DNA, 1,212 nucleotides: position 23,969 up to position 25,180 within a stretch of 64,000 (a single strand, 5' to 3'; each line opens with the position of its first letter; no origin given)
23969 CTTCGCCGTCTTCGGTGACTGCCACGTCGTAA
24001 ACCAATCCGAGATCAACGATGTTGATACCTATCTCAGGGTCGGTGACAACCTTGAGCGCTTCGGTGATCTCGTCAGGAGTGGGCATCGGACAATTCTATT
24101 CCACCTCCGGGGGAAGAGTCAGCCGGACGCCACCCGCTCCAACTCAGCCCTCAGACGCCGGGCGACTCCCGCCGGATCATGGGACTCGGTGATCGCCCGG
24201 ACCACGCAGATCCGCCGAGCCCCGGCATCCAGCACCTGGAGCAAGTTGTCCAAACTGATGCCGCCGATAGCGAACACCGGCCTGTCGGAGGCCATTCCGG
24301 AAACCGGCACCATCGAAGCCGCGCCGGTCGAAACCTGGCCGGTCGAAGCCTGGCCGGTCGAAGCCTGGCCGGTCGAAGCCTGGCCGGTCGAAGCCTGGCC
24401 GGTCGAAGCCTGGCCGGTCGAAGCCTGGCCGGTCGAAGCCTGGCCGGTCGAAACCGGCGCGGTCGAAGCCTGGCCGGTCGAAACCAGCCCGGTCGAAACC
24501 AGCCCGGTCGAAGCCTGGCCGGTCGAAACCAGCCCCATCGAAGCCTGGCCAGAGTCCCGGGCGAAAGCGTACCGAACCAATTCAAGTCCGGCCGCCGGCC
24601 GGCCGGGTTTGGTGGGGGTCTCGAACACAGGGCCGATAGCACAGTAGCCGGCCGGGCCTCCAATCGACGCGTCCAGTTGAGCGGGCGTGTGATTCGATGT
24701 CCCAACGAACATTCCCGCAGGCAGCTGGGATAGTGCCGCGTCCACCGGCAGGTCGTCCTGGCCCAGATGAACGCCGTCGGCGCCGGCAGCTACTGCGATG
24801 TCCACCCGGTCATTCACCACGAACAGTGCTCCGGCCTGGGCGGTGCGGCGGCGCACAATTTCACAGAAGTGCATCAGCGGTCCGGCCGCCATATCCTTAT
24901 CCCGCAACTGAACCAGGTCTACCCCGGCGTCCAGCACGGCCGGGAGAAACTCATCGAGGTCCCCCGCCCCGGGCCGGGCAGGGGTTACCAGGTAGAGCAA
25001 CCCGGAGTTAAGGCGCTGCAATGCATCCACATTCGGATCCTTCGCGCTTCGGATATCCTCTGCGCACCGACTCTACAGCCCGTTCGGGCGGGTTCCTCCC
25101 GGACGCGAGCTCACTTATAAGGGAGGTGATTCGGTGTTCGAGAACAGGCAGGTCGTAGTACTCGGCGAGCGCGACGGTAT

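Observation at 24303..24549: In-frame 15-bp minisatellite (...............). inserting an ~85-aa (TGQAS)n loop into thiamine-phosphate synthase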

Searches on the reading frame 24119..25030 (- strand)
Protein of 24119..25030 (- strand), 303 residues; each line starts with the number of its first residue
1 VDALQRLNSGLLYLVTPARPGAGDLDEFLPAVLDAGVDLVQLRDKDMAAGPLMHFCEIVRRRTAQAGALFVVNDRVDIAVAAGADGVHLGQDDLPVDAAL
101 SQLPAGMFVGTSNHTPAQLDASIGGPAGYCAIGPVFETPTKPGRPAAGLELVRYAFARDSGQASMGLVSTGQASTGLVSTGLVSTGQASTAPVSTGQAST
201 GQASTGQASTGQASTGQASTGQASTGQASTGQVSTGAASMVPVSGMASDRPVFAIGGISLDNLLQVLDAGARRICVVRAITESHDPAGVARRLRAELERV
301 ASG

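Call 4: search_protein_families(library=pfam, proteins=[window:24119-25030:-], max_evalue=0.01)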
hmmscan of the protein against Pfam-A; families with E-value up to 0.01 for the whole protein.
window:24119-25030:- (303 aa): 2 families
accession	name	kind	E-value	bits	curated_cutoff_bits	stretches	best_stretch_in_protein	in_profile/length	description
PF02581.23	TMP-TENI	-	3.7e-47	160.4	27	2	12-155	1-144/180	Thiamine monophosphate synthase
PF01469.24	Pentapeptide_2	-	1.1e-06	28.8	26.4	1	200-232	3-35/40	Pentapeptide repeats (8 copies)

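Call 5: search_solved_structures(query=window:24119-25030:-, show_alignments=3)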
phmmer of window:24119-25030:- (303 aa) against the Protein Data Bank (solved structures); distinct sequences matched with E-value up to 0.001: 12.
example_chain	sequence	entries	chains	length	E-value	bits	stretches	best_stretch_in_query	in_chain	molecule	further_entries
3o63_A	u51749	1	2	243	8.7e-47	163.1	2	6-155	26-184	Probable thiamine-phosphate pyrophosphorylase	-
1g4t_A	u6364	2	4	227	3.2e-22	82.6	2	29-153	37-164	THIAMIN PHOSPHATE SYNTHASE | PROTEIN (THIAMIN PHOSPHATE SYNTHASE)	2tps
3o15_A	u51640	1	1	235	3.7e-22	82.3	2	29-153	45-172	Thiamine-phosphate pyrophosphorylase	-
1g67_A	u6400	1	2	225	9.3e-22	81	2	29-153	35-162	THIAMIN PHOSPHATE SYNTHASE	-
1g4p_A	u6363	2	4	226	9.4e-22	81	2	29-153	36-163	THIAMIN PHOSPHATE SYNTHASE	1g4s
1g4e_A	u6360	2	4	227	9.6e-22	81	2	29-153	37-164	THIAMIN PHOSPHATE SYNTHASE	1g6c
1g69_A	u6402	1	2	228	9.8e-22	80.9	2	29-153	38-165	THIAMIN PHOSPHATE SYNTHASE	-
3o16_A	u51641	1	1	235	1.4e-21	80.4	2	29-153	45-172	Thiamine-phosphate pyrophosphorylase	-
1xi3_A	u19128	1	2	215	6.5e-21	78.2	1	12-153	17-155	Thiamine phosphate pyrophosphorylase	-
3nl2_A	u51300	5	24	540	4.7e-14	55.7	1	12-145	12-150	Thiamine biosynthetic bifunctional enzyme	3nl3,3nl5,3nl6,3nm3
3nm1_A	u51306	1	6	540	4.7e-14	55.7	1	12-145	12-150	Thiamine biosynthetic bifunctional enzyme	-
1yad_A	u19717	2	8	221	3.2e-09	39.9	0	33-152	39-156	Regulatory protein tenI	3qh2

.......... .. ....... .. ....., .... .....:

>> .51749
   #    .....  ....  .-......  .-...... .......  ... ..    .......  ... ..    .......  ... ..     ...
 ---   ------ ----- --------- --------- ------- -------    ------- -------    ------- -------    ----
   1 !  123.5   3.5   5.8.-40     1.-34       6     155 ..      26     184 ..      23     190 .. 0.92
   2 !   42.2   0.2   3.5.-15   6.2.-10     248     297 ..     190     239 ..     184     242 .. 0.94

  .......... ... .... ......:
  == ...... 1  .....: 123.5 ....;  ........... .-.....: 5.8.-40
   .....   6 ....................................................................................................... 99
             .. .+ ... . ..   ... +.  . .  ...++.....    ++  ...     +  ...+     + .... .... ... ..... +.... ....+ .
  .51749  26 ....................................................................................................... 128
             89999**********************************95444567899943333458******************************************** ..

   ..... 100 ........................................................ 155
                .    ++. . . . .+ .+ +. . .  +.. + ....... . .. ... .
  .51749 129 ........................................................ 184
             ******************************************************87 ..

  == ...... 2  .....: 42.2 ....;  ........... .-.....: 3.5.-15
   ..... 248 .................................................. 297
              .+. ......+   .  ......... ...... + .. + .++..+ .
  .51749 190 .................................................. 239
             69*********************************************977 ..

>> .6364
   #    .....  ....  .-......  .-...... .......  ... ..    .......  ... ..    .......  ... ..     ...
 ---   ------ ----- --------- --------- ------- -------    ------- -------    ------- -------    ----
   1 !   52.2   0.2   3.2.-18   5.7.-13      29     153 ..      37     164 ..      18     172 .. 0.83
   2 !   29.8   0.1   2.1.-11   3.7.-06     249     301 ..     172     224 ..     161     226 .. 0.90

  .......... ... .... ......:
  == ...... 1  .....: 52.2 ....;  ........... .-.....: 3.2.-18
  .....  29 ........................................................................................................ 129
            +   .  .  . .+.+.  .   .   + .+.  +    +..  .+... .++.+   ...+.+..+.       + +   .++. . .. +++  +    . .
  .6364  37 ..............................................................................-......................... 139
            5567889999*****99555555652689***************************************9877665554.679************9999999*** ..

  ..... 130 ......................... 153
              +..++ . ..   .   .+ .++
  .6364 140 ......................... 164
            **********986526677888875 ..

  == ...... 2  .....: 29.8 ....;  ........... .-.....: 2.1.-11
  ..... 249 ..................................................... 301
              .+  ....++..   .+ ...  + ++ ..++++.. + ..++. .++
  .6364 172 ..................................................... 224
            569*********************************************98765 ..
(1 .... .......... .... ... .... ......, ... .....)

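Call 6: search_protein_families(library=ncbifam, proteins=[window:24119-25030:-], max_evalue=0.01)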
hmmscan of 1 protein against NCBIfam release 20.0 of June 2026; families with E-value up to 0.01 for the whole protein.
window:24119-25030:- (303 aa): 15 families
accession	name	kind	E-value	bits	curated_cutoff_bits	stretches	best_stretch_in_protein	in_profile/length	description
NF002727.0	PRK02615.1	equivalog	1.1e-53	182.2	335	2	5-156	144-292/349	thiamine phosphate synthase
TIGR00693.1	thiE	equivalog_domain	3.1e-49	166.9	145.1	2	12-159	2-151/197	thiamine phosphate synthase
NF005819.0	PRK07695.1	equivalog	6.5e-24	84.7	251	2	33-153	24-142/205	thiazole tautomerase TenI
NF007070.0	PRK09517.1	equivalog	1.7e-23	82.9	761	2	12-228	6-231/755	multifunctional thiamine-phosphate pyrophosphorylase/synthase/phosphomethylpyrimidine kinase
NF002904.0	PRK03512.1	equivalog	1.7e-22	79.9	231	2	29-195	25-188/211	thiamine phosphate synthase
NF000734.0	PRK00043.1-5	equivalog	1e-21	77.5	252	2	27-141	14-128/201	thiamine phosphate synthase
NF000736.0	PRK00043.2-3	equivalog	3.3e-21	75.7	227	2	32-150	23-142/207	thiamine phosphate synthase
NF008933.0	PRK12290.1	equivalog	1.3e-20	73.7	516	2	29-153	223-346/438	thiamine phosphate synthase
NF006530.0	PRK08999.1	equivalog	6.4e-19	68.1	245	1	12-150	133-271/315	Nudix family hydrolase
NF000741.0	PRK00043.3-5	equivalog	1.7e-16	60.6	350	2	30-194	26-195/217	thiamine phosphate synthase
NF000740.0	PRK00043.3-4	equivalog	1.8e-15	56.9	202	2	31-154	27-160/218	thiamine phosphate synthase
NF000738.0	PRK00043.3-1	equivalog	2.1e-07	30.8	445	2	21-150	15-157/221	thiamine phosphate synthase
NF005080.0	PRK06512.1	equivalog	2.8e-05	24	218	1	12-114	15-118/222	thiamine phosphate synthase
NF009833.0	PRK13307.1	equivalog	0.0022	17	274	1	254-297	336-379/392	bifunctional 5,6,7,8-tetrahydromethanopterin hydro-lyase/3-hexulose-6-phosphate synthase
NF041755.1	RuMP_HxlAB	equivalog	0.005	15.8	500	1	233-297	146-210/391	bifunctional 3-hexulose-6-phosphate synthase/6-phospho-3-hexuloisomerase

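Call 9: find_homologous_proteins(query=window:24119-25030:-)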
Query window:24119-25030:- (303 aa): 7908 proteins with E <= 0.001 among 8000 candidates; the best 120 are listed.
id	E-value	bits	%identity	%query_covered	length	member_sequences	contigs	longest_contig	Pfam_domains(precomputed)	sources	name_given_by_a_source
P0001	3.2e-185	632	100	100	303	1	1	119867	PF02581.24,PF01469.25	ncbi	ncbi:MAG: thiamine phosphate synthase [Actinomycetota bacterium]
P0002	4.5e-76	274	62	51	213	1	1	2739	PF02581.24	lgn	-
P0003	1.1e-72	263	65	50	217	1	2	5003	PF02581.24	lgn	-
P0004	1.6e-72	262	66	53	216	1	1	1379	PF02581.24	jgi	jgi:thiamine-phosphate pyrophosphorylase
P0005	2.8e-72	262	63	51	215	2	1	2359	PF02581.24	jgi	-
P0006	9.4e-72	260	66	51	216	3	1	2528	PF02581.24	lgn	-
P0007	3.3e-71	258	66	50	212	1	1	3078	PF02581.24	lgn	-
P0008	4.0e-71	258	63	51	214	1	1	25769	PF02581.24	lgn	-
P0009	6.3e-71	257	64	51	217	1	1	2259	PF02581.24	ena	-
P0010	6.8e-71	257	63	51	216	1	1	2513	PF02581.24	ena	-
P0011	9.8e-71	257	67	48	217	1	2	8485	PF02581.24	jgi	jgi:thiamine-phosphate pyrophosphorylase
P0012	3.2e-70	255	64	51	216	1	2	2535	PF02581.24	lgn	-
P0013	7.2e-70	254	64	51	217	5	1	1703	PF02581.24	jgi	jgi:thiamine-phosphate pyrophosphorylase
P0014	1.5e-69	253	62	55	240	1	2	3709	PF02581.24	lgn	-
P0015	2.1e-69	252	65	50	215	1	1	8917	PF02581.24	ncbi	ncbi:MAG: thiamine phosphate synthase [Actinomycetota bacterium]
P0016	5.9e-69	251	61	55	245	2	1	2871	PF02581.24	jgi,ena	-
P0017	1.6e-68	249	65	51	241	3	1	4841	PF02581.24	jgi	jgi:thiamine-phosphate pyrophosphorylase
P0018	8.5e-68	247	63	50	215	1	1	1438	PF02581.24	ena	-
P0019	1.0e-67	247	64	52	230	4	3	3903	PF02581.24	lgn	-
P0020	1.3e-67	246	66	49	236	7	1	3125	PF02581.24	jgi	jgi:thiamine-phosphate pyrophosphorylase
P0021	1.6e-67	246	66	49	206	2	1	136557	PF02581.24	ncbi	ncbi:MAG: thiamine phosphate synthase [Actinomycetota bacterium]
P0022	7.7e-67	244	65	51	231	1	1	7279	PF02581.24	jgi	jgi:thiamine-phosphate pyrophosphorylase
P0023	8.2e-67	244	51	72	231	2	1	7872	PF02581.24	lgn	-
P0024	8.5e-67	244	63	49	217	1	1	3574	PF02581.24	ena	-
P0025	9.9e-67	243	62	51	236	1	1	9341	PF02581.24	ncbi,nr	ncbi:MAG TPA: thiamine phosphate synthase [Actinomycetota bacterium]|nr:thiamine phosphate synthase 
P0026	1.6e-66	243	56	65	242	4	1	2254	PF02581.24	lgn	-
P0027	3.1e-66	242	65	51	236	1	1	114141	PF02581.24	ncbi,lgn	-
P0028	4.1e-66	241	66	50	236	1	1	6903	PF02581.24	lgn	-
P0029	4.3e-66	241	53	67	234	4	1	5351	PF02581.24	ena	-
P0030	7.8e-66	240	64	51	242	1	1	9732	PF02581.24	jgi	jgi:thiamine-phosphate pyrophosphorylase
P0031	1.0e-65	240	61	51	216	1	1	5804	PF02581.24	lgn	-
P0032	1.1e-65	240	64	51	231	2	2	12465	PF02581.24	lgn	-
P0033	1.2e-65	240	62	52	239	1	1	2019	PF02581.24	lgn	-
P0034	2.1e-65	239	62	49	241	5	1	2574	PF02581.24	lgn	-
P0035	3.1e-65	238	52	69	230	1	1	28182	PF02581.24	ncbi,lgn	ncbi:thiamine phosphate synthase [soil metagenome]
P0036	3.3e-65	238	64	51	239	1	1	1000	PF02581.24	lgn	-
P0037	4.1e-65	238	60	51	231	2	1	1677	PF02581.24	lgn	-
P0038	4.5e-65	238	64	51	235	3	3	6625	PF02581.24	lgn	-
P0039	4.9e-65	238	61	51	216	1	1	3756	PF02581.24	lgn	-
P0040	5.7e-65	238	63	49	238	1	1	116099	PF02581.24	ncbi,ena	-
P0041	8.4e-65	237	60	51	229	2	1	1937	PF02581.24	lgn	-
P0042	1.1e-64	237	63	50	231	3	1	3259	PF02581.24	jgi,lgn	jgi:thiamine-phosphate pyrophosphorylase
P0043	3.7e-64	235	60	53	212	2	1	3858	PF02581.24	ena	-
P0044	4.1e-64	235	63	50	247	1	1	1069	PF02581.24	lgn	-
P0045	5.6e-64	234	60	51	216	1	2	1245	PF02581.24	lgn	-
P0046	5.7e-64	234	63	47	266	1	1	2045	PF02581.24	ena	-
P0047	8.5e-64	234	63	50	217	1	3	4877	PF02581.24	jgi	jgi:thiamine-phosphate pyrophosphorylase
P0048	9.1e-64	234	62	50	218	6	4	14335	PF02581.24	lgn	-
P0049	1.4e-63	233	59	55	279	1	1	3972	PF02581.24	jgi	jgi:thiamine-phosphate pyrophosphorylase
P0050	2.4e-63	232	61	50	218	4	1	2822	PF02581.24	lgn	-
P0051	2.9e-63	232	64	51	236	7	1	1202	PF02581.24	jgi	jgi:thiamine-phosphate pyrophosphorylase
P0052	4.7e-63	231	62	51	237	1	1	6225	PF02581.24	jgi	jgi:thiamine-phosphate pyrophosphorylase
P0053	1.7e-62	229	60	51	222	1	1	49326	PF02581.24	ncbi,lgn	-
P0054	1.8e-62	229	61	51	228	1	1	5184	PF02581.24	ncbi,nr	ncbi:MAG TPA: thiamine phosphate synthase [Actinomycetota bacterium]|nr:thiamine phosphate synthase 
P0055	2.3e-62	229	58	56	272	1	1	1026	PF02581.24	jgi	jgi:thiamine-phosphate pyrophosphorylase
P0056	4.2e-62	228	59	53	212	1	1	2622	PF02581.24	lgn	-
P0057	4.6e-62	228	62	50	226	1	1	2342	PF02581.24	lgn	-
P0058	4.7e-62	228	61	50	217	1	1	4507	PF02581.24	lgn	-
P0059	8.9e-62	227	62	50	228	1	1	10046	PF02581.24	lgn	-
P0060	1.2e-61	227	46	92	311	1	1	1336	PF02581.24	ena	-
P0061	1.9e-61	226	62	52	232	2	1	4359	PF02581.24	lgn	-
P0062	2.4e-61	226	60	53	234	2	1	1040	PF02581.24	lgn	-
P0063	5.3e-61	225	61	50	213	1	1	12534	PF02581.24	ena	-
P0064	5.9e-61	224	61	50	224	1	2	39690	PF02581.24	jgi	jgi:thiamine-phosphate pyrophosphorylase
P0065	2.0e-60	223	58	51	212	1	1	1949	PF02581.24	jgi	jgi:thiamine-phosphate pyrophosphorylase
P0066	2.2e-60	223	59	49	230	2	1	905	PF02581.24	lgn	-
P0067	2.2e-60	223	55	55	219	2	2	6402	PF02581.24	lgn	-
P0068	3.9e-60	222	61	51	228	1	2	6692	PF02581.24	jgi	jgi:thiamine-phosphate pyrophosphorylase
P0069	4.2e-60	222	58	51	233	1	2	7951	PF02581.24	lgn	-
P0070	2.4e-59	219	60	51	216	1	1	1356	PF02581.24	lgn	-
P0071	3.5e-59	219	61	51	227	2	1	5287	PF02581.24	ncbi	-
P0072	5.3e-58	215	60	51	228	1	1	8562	PF02581.24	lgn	-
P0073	5.3e-58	215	59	53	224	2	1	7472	PF02581.24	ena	-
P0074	2.0e-57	213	64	44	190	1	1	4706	PF02581.24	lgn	-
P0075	3.1e-57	212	60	49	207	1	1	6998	PF02581.24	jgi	jgi:thiamine-phosphate pyrophosphorylase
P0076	9.0e-57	211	57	49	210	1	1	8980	PF02581.24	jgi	-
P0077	1.2e-56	210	55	50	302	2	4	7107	PF02581.24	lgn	-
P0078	1.6e-56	210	57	50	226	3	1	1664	PF02581.24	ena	-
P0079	1.8e-56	210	61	50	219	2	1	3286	PF02581.24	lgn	-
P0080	3.1e-55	206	61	50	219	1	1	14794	PF02581.24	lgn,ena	-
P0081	1.0e-53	201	55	50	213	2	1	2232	PF02581.24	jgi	jgi:thiamine-phosphate pyrophosphorylase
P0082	1.4e-53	200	58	51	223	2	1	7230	PF02581.24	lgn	-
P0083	1.8e-53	200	54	51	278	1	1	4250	PF02597.27,PF02581.24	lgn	-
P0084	3.4e-53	199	54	51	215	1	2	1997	PF02581.24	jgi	jgi:thiamine-phosphate pyrophosphorylase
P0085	1.8e-52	197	52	50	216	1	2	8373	PF02581.24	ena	-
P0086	2.2e-52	196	57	51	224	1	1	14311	PF02581.24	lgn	-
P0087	4.6e-52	195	55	51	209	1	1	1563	PF02581.24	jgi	-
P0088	5.6e-52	195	54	50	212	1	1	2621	PF02581.24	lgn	-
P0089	6.5e-52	195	56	50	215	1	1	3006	PF02581.24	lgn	-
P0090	7.1e-52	195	52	49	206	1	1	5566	PF02581.24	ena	-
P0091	7.5e-52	195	50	55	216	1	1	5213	PF02581.24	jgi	jgi:thiamine-phosphate pyrophosphorylase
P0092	8.2e-52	194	55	47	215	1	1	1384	PF02581.24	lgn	-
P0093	1.3e-51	194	57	48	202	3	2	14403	PF02581.24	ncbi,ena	-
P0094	2.2e-51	193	56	48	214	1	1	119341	PF02581.24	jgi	jgi:thiamine-phosphate pyrophosphorylase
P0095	2.8e-51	193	53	51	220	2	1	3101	PF02581.24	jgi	jgi:thiamine-phosphate pyrophosphorylase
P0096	3.3e-51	192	62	45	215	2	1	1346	PF02581.24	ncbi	ncbi:MAG: thiamine phosphate synthase, partial [Candidatus Methylomirabilales bacterium]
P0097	3.4e-51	192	54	50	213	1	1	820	PF02581.24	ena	-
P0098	4.2e-51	192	57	50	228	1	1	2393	PF02581.24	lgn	-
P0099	7.2e-51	191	53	51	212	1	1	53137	PF02581.24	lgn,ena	-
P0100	8.6e-51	191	53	51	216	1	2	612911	PF02581.24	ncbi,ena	-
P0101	9.6e-51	191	52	51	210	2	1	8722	PF02581.24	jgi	jgi:thiamine-phosphate pyrophosphorylase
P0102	1.1e-50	191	58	50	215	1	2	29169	PF02581.24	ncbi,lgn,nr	ncbi:MAG TPA: thiamine phosphate synthase [Actinomycetota bacterium]|nr:thiamine phosphate synthase 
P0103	1.4e-50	190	53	47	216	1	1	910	PF02581.24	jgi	jgi:thiamine-phosphate pyrophosphorylase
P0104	1.7e-50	190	56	49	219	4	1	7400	PF02581.24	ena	-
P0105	2.2e-50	190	55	47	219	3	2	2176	PF02581.24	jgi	jgi:thiamine-phosphate pyrophosphorylase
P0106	2.3e-50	190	51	55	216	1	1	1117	PF02581.24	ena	-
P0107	2.7e-50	189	53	50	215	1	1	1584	PF02581.24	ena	-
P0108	2.7e-50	189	54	50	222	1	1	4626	PF02581.24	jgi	jgi:thiamine-phosphate pyrophosphorylase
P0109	3.3e-50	189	52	47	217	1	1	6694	PF02581.24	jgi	jgi:thiamine-phosphate pyrophosphorylase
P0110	3.3e-50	189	53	50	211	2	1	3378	PF02581.24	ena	-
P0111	3.4e-50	189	49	53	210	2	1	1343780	PF02581.24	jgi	jgi:thiamine-phosphate pyrophosphorylase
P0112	3.9e-50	189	53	51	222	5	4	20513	PF02581.24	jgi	jgi:thiamine-phosphate pyrophosphorylase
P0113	4.1e-50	189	52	53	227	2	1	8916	PF02581.24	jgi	jgi:thiamine-phosphate pyrophosphorylase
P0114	4.2e-50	189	54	49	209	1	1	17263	PF02581.24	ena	-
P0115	4.4e-50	189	54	51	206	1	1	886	PF02581.24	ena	-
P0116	4.6e-50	189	53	51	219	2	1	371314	PF02581.24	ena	-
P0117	5.1e-50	189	56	50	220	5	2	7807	PF02581.24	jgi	jgi:thiamine-phosphate pyrophosphorylase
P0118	8.2e-50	188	53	51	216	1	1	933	PF02581.24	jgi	jgi:thiamine-phosphate pyrophosphorylase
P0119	8.4e-50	188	52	50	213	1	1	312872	PF02581.24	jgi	jgi:thiamine-phosphate pyrophosphorylase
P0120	9.0e-50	188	53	50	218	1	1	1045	PF02581.24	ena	-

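Call 12: find_encoding_contigs(protein=P0001, flank=10000, max_places=6)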
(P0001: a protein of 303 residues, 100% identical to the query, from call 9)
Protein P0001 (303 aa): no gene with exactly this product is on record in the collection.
